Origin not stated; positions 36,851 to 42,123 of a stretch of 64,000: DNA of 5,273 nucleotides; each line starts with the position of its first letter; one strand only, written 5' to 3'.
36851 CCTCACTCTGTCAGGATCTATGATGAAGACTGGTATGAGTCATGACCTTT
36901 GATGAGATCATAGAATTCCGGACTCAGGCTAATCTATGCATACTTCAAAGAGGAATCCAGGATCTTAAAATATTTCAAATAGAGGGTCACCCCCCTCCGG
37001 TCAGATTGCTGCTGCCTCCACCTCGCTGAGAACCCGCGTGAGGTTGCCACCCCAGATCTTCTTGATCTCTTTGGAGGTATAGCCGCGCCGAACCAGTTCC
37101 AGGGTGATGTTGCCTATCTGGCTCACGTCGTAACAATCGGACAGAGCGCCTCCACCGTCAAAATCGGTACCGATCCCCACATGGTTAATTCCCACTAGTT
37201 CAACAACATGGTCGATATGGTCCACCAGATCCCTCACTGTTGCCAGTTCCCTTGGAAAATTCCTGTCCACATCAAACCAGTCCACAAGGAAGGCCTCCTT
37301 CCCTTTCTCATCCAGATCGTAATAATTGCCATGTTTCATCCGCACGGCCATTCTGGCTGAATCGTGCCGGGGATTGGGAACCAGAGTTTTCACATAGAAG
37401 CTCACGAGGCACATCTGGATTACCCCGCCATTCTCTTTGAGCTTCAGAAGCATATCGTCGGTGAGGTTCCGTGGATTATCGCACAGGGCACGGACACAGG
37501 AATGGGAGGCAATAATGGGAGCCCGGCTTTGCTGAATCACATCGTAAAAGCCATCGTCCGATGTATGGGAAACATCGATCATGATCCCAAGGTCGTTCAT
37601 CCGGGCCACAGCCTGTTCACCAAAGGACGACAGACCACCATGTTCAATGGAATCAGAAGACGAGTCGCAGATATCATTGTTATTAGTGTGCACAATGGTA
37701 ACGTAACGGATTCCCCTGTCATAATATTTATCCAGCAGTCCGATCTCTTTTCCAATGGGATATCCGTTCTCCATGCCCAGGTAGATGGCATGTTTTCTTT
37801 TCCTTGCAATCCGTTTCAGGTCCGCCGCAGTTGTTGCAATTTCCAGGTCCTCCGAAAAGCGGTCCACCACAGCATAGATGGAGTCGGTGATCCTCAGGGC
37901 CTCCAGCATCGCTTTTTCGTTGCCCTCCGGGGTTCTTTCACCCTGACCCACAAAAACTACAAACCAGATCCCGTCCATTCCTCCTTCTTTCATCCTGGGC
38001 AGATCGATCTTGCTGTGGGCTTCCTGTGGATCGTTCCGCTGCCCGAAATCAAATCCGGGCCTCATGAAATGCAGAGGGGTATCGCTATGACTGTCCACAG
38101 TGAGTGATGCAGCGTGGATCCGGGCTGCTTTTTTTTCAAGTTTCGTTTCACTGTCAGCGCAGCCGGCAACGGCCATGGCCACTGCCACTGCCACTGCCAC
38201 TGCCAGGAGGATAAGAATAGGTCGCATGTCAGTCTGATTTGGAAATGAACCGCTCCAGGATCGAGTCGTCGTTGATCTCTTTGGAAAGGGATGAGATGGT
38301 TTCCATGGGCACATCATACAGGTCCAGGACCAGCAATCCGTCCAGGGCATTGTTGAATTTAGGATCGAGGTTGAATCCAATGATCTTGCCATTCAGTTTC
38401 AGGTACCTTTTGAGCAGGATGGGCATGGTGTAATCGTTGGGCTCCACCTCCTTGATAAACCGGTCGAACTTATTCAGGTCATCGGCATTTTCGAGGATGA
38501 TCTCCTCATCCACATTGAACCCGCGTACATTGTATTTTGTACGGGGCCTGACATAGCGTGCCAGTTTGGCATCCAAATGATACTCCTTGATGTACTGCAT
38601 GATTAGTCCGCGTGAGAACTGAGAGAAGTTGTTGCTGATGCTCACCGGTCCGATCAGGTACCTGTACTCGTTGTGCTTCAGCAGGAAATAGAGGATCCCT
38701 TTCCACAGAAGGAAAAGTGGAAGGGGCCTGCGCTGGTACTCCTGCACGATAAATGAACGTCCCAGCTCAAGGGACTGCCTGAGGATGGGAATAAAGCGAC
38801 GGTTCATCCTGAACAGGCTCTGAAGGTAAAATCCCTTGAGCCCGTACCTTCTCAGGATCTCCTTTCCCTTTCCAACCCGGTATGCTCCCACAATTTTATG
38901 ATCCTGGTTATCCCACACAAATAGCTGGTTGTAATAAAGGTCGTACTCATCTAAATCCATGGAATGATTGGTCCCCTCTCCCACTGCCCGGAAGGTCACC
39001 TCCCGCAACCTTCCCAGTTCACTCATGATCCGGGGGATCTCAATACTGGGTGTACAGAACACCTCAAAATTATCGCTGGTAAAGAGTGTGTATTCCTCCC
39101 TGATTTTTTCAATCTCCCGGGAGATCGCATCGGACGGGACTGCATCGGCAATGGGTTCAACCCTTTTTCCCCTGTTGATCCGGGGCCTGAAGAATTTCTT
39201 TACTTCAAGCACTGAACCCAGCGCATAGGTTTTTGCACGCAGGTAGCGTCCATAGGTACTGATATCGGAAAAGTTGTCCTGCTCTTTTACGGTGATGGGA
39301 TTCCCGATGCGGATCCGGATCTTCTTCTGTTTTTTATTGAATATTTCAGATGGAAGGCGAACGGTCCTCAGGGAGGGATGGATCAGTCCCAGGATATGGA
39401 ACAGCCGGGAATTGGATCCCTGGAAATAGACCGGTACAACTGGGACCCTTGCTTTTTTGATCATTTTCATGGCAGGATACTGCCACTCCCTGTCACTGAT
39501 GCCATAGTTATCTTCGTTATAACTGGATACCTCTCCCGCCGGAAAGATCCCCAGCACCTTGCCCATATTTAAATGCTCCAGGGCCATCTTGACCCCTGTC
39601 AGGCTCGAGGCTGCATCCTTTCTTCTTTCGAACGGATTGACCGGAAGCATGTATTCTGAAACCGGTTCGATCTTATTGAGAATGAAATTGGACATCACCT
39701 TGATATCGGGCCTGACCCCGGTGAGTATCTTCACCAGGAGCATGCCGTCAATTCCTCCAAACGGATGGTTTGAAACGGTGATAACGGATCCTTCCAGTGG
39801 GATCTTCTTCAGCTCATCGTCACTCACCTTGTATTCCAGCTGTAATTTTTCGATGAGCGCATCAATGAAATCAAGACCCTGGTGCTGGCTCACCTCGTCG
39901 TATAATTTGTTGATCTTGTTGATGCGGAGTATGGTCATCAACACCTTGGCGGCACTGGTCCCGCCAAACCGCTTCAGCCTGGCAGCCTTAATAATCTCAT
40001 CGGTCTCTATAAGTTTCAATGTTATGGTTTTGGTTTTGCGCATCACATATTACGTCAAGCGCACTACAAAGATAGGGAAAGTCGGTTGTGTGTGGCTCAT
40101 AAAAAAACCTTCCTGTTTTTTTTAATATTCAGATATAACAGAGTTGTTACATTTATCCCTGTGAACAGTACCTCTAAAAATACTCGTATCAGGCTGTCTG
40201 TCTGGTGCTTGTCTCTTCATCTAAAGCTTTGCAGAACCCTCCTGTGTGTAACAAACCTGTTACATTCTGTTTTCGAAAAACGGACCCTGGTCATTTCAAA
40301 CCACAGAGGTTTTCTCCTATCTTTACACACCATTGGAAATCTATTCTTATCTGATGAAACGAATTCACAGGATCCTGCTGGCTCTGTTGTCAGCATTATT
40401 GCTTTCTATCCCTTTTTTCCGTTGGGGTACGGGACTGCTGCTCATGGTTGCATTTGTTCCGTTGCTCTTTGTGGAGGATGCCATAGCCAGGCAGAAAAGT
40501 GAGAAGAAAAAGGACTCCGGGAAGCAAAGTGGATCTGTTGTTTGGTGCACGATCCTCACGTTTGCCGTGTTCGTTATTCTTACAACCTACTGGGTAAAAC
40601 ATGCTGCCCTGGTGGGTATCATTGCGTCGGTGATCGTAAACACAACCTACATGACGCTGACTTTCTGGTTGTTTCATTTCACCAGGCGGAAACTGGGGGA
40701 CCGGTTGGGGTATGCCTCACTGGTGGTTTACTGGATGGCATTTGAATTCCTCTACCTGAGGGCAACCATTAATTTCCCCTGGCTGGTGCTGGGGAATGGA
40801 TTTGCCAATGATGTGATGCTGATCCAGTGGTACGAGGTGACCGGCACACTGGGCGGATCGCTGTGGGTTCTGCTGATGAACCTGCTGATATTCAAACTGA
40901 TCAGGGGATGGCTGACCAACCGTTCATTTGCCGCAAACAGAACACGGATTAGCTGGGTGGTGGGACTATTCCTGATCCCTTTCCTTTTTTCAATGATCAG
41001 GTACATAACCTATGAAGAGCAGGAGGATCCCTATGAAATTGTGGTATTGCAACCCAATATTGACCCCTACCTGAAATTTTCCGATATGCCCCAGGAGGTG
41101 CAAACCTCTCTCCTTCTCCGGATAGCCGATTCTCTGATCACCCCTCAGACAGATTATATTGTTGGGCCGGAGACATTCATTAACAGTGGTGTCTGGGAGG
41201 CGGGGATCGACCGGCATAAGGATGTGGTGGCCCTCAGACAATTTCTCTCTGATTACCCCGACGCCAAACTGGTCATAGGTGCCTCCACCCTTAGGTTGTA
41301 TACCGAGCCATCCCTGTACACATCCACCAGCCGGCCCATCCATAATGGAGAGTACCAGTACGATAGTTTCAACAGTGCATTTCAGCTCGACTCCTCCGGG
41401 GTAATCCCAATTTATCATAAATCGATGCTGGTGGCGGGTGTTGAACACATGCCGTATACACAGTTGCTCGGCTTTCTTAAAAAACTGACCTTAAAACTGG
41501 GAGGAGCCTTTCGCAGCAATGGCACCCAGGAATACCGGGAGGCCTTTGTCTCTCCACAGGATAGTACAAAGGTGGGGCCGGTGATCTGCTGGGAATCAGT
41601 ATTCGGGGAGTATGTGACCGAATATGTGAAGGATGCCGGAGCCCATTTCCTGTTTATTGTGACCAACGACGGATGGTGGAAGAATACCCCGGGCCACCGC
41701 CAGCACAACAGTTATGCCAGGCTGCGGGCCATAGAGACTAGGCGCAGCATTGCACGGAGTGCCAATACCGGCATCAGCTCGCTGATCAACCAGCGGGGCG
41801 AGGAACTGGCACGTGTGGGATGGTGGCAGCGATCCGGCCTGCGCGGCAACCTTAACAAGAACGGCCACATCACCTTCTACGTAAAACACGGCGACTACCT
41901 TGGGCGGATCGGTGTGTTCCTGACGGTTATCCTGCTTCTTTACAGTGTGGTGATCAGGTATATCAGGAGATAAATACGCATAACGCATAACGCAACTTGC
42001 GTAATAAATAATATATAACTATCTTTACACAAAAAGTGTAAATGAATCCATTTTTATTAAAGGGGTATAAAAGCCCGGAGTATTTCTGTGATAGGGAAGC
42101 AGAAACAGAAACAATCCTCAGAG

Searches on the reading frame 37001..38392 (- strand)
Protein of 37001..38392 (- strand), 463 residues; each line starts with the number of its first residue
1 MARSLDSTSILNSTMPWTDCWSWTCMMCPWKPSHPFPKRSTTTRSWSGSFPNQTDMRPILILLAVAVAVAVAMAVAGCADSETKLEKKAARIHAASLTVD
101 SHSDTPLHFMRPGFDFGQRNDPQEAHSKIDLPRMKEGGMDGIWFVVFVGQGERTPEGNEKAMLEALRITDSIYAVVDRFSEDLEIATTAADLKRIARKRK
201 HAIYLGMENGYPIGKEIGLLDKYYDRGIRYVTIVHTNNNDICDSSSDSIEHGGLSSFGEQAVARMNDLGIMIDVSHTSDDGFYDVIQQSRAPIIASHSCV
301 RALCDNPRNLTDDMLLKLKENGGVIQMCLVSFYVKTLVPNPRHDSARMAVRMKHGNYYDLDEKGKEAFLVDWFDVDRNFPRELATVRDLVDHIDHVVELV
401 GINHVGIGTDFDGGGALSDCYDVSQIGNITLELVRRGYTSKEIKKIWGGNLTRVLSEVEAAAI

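Call 58: search_protein_families(library=pfam, proteins=[window:37001-38392:-], max_evalue=0.001)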
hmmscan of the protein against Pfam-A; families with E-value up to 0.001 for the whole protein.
window:37001-38392:- (463 aa): 1 family
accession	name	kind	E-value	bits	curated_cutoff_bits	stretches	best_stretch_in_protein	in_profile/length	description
PF01244.27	Peptidase_M19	-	5.2e-101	338.4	26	1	92-457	2-319/319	Membrane dipeptidase (Peptidase family M19)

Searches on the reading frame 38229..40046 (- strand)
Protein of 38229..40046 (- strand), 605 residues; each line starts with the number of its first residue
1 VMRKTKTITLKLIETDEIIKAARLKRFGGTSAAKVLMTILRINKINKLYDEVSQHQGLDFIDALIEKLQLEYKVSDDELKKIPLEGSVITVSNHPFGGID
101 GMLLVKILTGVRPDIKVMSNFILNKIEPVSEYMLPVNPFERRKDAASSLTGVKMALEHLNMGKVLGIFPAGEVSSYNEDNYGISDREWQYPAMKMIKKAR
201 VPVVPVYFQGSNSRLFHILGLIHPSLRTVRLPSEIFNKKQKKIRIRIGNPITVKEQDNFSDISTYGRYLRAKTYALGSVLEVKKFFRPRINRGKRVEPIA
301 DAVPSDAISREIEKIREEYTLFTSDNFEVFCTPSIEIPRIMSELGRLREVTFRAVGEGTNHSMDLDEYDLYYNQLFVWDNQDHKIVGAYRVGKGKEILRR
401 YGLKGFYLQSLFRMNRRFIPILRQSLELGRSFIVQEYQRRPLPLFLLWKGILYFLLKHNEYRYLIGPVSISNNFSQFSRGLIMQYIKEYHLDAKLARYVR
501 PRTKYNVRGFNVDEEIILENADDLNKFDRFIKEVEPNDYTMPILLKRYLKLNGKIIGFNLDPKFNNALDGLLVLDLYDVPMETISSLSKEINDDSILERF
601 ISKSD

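Call 58: search_protein_families(library=pfam, proteins=[window:38229-40046:-], max_evalue=0.001)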
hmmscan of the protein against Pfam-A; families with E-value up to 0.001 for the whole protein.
window:38229-40046:- (605 aa): 3 families
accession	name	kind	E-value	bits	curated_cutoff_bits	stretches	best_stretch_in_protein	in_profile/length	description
PF19576.4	Acyltransf_2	-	1.4e-26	93.5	27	1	20-280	6-263/266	Acyltransferase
PF13444.12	Acetyltransf_5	-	2.4e-22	80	22.4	1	347-448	1-102/102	Acetyltransferase (GNAT) domain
PF01553.26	Acyltransferase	-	1.5e-08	34.9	23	1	78-208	6-131/132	Acyltransferase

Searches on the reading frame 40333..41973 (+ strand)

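Call 58: search_protein_families(library=pfam, proteins=[window:40333-41973:+], max_evalue=0.001)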
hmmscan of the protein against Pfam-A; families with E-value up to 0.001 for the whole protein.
window:40333-41973:+ (546 aa): 2 families
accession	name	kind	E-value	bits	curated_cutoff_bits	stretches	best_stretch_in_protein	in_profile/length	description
PF20154.4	LNT_N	-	8.2e-19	68.8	27.1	1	20-185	1-159/159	Apolipoprotein N-acyltransferase N-terminal domain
PF00795.27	CN_hydrolase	-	1.8e-14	54.1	23.2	1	327-500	86-239/256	Carbon-nitrogen hydrolase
